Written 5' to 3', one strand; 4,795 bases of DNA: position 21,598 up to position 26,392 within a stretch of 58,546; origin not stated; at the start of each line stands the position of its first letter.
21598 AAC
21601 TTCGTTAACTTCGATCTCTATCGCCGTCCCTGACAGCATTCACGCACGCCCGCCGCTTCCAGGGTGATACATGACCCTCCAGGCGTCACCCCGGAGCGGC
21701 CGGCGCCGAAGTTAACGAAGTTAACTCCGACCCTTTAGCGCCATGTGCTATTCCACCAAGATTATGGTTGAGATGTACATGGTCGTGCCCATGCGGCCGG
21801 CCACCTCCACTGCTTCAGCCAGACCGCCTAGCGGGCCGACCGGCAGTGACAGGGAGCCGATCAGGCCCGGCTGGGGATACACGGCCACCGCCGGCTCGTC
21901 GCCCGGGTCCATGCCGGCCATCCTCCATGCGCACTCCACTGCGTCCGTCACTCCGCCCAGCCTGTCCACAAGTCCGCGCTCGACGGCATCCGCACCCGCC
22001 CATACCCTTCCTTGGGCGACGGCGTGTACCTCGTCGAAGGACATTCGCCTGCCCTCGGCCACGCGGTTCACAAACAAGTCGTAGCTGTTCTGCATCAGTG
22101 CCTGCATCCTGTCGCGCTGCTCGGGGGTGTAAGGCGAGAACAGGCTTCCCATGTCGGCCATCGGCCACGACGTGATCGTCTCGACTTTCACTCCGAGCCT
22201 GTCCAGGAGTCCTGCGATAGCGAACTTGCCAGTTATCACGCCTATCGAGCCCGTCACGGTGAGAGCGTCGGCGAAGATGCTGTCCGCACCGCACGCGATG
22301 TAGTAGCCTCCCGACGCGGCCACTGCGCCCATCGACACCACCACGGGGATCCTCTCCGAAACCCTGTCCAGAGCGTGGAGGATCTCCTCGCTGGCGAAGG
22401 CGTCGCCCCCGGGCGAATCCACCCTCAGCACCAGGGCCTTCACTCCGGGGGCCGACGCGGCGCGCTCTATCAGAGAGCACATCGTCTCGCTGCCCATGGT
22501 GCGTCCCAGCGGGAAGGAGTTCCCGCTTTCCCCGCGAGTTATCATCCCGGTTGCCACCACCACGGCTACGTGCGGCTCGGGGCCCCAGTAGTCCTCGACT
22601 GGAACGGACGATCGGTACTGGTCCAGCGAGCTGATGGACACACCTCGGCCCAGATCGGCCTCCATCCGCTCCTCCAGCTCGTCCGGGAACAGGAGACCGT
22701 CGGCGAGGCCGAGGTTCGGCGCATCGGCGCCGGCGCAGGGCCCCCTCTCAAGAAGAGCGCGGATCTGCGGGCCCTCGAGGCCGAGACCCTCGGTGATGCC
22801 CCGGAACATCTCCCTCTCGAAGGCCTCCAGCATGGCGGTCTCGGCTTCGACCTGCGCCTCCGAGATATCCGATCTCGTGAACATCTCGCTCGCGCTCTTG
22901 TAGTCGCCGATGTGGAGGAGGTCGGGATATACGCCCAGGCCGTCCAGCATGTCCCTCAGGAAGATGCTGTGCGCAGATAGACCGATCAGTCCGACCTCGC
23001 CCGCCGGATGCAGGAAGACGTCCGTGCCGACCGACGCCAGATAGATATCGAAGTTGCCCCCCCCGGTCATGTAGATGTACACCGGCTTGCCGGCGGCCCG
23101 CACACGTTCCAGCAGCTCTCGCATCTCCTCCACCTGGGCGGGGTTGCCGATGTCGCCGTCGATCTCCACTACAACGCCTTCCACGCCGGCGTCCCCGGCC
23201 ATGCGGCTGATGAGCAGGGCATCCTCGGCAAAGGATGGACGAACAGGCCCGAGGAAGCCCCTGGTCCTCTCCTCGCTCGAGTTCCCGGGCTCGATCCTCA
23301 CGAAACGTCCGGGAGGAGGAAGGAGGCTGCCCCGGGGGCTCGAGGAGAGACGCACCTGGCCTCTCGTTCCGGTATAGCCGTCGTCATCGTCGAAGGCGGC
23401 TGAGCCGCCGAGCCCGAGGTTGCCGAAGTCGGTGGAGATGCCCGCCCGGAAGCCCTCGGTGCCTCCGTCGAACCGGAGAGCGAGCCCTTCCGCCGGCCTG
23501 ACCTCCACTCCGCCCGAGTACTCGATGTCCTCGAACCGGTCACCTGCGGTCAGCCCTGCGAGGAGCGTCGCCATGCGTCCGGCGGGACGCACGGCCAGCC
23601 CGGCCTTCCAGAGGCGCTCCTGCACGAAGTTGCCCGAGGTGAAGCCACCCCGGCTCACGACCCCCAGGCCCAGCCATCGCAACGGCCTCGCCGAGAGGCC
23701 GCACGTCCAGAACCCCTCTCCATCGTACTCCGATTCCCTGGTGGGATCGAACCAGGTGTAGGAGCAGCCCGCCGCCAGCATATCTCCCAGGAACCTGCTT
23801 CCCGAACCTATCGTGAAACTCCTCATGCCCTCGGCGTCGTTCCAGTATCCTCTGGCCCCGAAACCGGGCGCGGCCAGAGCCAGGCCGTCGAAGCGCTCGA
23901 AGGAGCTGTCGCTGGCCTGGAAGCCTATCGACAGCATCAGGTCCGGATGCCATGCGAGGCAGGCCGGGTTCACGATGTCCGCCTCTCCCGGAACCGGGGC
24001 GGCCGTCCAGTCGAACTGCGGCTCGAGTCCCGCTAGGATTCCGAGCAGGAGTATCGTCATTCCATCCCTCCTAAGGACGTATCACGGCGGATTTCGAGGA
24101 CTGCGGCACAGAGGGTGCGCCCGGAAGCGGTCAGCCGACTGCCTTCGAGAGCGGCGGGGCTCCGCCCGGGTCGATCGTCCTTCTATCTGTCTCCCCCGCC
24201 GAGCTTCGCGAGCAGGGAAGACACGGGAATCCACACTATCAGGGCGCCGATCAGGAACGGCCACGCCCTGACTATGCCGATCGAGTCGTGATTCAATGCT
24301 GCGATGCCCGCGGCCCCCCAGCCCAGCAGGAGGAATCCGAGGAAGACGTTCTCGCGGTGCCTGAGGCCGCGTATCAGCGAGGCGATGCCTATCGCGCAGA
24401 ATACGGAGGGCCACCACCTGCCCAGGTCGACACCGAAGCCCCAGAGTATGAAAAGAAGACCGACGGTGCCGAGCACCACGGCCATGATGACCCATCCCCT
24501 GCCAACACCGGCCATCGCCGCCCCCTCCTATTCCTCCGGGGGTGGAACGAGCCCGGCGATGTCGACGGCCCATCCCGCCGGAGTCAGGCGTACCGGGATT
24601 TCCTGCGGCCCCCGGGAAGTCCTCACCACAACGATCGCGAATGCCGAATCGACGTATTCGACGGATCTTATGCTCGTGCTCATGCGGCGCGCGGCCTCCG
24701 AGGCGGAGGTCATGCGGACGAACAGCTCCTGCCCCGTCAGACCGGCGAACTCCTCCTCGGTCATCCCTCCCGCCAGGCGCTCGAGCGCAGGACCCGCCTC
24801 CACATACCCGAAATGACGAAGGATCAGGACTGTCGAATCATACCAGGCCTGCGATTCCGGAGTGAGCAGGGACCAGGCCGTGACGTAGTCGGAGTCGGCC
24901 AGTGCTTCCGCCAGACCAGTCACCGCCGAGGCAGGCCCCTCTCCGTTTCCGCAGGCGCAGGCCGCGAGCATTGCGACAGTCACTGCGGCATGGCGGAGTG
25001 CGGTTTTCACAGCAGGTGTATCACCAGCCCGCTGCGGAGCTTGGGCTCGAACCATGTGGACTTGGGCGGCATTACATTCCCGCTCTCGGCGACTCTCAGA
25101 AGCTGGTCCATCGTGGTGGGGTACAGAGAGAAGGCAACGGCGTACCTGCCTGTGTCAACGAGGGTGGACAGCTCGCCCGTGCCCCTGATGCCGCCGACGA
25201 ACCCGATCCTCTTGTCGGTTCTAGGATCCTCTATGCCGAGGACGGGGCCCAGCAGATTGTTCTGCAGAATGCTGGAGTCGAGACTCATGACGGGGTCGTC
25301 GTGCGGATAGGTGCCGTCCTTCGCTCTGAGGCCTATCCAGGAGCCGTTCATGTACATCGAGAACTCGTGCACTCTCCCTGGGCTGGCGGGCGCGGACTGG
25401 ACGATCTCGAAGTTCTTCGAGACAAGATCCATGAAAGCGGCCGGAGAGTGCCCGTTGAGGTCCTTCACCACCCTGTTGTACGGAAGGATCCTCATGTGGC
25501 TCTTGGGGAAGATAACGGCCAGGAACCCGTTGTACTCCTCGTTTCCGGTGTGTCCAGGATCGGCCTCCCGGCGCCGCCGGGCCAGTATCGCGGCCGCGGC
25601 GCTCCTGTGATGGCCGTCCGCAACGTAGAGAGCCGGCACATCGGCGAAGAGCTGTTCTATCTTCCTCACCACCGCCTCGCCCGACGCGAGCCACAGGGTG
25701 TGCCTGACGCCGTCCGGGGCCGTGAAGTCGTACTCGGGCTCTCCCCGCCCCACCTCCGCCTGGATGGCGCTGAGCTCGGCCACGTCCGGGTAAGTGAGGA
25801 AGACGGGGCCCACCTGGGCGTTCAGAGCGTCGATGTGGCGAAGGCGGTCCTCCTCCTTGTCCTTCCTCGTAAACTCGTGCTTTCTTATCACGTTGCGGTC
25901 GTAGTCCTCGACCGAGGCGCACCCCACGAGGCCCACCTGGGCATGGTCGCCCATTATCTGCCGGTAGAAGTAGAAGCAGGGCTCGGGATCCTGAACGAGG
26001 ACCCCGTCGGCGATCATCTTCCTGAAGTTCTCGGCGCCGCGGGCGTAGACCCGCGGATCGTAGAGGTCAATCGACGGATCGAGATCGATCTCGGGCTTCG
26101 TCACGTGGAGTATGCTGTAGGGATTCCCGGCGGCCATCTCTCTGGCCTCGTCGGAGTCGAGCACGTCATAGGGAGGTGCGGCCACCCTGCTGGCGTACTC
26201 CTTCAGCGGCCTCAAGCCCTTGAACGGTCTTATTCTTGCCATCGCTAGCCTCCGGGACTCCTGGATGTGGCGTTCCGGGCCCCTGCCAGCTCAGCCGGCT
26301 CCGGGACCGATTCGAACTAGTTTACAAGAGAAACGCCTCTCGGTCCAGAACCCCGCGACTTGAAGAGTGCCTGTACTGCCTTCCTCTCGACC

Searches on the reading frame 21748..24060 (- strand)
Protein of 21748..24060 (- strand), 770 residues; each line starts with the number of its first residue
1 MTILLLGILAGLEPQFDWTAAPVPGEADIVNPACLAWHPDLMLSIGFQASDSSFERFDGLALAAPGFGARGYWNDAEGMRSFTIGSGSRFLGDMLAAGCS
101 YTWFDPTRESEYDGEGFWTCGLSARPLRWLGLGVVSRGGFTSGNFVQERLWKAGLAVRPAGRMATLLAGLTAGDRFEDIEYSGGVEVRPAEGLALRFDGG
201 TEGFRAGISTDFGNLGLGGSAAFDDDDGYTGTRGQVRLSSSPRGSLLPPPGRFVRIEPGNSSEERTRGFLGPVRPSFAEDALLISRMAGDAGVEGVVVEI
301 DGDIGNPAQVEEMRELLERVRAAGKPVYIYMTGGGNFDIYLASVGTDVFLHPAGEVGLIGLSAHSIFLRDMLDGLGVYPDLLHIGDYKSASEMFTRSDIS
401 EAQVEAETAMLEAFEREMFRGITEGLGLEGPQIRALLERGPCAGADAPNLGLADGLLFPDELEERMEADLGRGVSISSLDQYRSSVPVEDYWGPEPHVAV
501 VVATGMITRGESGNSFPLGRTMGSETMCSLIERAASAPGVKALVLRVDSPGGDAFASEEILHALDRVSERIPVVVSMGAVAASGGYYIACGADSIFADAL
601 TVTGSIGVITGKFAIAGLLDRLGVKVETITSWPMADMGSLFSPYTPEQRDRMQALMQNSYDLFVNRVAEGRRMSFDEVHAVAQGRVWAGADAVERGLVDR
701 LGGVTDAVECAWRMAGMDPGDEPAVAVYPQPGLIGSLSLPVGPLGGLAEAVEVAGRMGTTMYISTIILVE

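Call 24: search_protein_families(library=pfam, proteins=[window:21748-24060:-], max_evalue=0.00001)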
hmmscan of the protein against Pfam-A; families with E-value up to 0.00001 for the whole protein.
window:21748-24060:- (770 aa): 2 families
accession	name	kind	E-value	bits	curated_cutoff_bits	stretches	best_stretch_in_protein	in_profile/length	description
PF01343.23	Peptidase_S49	-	2.3e-65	219.7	24.9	2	568-711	4-147/154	Peptidase family S49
PF01972.22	SDH_protease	-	6.3e-06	25.8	31.3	1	529-620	80-169/286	ClpP-like SDH-type serine proteinase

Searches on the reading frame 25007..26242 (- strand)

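Call 24: search_protein_families(library=pfam, proteins=[window:25007-26242:-], max_evalue=0.00001)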
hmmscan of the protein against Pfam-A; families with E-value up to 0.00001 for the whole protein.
window:25007-26242:- (411 aa): 1 family
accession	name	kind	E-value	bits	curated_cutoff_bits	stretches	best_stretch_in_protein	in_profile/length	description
PF06245.16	DUF1015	-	7.4e-114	380.5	25.8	1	4-323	1-324/325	Protein of unknown function (DUF1015)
